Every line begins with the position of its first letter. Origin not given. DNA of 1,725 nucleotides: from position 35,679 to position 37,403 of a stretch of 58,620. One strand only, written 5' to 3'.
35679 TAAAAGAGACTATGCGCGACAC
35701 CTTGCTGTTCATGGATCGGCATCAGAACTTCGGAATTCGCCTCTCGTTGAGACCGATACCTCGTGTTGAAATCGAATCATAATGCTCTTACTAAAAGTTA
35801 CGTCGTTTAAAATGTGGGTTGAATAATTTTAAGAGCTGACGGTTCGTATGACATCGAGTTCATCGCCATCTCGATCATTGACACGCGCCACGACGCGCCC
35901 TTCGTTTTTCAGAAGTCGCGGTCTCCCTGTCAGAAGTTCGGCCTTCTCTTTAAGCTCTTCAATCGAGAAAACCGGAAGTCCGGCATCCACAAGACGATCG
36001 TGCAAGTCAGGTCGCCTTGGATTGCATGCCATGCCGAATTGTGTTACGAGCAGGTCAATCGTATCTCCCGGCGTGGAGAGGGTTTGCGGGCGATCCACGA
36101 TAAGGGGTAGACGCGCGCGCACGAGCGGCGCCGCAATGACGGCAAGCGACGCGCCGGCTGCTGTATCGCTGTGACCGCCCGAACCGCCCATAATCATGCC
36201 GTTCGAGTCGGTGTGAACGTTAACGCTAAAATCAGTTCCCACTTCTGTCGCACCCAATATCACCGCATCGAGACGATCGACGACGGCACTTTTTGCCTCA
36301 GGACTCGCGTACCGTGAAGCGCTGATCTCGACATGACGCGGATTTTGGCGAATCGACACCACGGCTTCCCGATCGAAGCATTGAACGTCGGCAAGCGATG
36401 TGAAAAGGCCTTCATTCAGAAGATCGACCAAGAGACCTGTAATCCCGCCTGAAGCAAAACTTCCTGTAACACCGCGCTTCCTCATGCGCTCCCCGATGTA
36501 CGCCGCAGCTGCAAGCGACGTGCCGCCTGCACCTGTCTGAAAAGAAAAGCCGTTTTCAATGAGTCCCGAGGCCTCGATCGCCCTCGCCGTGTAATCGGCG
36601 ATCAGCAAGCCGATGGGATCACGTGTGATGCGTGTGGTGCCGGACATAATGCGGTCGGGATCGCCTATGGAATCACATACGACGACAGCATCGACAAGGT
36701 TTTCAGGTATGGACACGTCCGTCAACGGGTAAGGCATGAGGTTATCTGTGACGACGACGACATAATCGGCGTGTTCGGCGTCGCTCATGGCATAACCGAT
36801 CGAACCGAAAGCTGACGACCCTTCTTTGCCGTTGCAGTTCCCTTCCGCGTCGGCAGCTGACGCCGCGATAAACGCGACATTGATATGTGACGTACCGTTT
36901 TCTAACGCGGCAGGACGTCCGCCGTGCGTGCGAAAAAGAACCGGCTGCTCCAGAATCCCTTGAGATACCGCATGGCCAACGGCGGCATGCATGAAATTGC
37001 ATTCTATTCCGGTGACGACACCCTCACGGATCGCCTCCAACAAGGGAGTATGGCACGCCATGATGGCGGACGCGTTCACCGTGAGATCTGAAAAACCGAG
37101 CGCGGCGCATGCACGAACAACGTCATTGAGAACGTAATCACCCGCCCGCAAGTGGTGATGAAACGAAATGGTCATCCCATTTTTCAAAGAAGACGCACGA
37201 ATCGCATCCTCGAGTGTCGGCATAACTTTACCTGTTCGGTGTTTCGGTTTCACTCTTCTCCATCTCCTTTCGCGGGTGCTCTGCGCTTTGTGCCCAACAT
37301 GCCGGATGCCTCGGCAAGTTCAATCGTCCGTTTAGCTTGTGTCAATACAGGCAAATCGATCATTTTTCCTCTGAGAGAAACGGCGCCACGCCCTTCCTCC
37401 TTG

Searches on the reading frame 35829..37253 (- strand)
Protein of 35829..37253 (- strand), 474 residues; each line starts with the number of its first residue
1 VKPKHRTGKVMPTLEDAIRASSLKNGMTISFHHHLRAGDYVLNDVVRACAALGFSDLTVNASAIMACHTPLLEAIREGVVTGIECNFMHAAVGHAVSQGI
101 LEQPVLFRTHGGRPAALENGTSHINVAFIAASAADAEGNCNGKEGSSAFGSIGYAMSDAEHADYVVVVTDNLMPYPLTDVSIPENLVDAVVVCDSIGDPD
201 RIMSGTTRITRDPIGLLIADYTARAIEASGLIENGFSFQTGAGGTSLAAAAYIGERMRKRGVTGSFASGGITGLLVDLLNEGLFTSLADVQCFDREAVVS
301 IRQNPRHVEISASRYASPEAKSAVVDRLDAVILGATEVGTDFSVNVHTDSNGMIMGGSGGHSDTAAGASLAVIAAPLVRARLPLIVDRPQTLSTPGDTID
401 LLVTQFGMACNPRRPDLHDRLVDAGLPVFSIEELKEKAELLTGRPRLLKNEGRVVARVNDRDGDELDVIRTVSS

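Call 33: search_protein_families(library=pfam, proteins=[window:35829-37253:-], max_evalue=0.00001)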
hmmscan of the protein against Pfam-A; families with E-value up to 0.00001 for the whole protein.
window:35829-37253:- (474 aa): 1 family
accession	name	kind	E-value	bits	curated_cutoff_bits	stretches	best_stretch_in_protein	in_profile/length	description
PF04223.18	CitF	-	1e-162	542.8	27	1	9-472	3-466/466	Citrate lyase, alpha subunit (CitF)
